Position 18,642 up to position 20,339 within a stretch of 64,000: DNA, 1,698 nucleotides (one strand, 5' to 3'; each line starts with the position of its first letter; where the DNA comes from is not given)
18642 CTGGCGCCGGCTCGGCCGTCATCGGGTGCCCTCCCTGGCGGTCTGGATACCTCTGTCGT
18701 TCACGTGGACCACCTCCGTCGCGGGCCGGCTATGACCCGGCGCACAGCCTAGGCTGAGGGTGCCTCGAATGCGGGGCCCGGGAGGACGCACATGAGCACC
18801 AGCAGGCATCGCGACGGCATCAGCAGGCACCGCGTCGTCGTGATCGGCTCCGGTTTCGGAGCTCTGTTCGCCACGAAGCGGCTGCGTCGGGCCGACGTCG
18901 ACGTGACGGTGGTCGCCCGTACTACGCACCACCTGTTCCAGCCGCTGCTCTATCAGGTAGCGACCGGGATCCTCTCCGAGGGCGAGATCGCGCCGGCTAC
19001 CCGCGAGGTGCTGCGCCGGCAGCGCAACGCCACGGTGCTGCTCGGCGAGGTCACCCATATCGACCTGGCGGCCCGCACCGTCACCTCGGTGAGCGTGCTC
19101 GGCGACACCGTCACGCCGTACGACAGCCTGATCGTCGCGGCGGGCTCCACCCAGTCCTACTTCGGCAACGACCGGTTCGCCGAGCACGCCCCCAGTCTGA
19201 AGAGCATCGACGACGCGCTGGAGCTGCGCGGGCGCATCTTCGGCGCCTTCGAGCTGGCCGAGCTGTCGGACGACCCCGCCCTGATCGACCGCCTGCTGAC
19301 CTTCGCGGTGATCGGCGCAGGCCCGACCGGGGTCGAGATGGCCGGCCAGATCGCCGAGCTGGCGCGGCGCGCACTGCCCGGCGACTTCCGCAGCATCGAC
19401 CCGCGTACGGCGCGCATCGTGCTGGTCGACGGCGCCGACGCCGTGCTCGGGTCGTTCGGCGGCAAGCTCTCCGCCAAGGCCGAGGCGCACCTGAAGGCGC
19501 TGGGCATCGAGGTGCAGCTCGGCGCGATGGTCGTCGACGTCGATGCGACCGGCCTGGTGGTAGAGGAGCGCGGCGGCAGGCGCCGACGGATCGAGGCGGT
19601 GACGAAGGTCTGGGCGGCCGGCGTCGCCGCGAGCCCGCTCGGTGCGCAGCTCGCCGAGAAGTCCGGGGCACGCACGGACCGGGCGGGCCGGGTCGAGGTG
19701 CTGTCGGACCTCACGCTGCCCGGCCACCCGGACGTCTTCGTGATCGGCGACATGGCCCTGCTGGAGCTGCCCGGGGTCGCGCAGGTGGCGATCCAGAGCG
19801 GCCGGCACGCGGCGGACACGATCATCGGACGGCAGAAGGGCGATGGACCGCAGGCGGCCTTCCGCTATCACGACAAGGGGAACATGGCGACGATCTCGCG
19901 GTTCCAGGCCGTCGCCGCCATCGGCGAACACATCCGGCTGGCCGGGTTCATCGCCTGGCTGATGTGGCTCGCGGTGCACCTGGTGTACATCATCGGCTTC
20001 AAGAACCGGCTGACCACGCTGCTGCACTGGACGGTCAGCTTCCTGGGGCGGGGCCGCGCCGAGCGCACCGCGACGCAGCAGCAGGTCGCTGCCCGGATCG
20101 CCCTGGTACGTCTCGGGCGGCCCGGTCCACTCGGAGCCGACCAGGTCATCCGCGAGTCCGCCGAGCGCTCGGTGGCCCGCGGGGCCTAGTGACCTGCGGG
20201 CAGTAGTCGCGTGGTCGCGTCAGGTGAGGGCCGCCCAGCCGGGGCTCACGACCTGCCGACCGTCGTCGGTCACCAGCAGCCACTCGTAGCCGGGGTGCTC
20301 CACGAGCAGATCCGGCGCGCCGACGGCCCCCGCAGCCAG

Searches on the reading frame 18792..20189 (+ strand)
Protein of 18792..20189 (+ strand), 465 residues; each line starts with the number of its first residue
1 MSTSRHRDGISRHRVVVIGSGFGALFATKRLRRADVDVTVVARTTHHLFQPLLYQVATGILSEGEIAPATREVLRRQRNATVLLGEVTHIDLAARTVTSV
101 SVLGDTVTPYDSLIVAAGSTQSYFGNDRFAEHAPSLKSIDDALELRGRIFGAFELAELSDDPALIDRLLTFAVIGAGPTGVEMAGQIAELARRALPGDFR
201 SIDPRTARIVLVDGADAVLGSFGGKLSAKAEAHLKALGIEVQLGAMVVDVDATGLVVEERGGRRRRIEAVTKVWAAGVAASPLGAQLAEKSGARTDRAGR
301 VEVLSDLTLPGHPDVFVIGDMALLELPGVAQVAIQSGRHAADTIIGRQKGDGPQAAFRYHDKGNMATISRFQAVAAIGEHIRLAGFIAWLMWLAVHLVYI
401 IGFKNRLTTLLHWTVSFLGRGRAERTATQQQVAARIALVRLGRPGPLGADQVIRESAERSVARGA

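Call 12: search_protein_families(library=pfam, proteins=[window:18792-20189:+], max_evalue=0.001)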
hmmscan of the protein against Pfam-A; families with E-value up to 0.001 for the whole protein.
window:18792-20189:+ (465 aa): 3 families
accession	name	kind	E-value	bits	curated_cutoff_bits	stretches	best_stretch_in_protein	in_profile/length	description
PF07992.20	Pyr_redox_2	-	2.8e-45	155.4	26.1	1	14-337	2-291/291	Pyridine nucleotide-disulphide oxidoreductase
PF00070.33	Pyr_redox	-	1.7e-09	38.5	22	1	172-254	3-70/82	Pyridine nucleotide-disulphide oxidoreductase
PF22366.1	NDH2_C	-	4.6e-05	23.9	27.7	1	362-418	2-58/62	NDH2 C-terminal domain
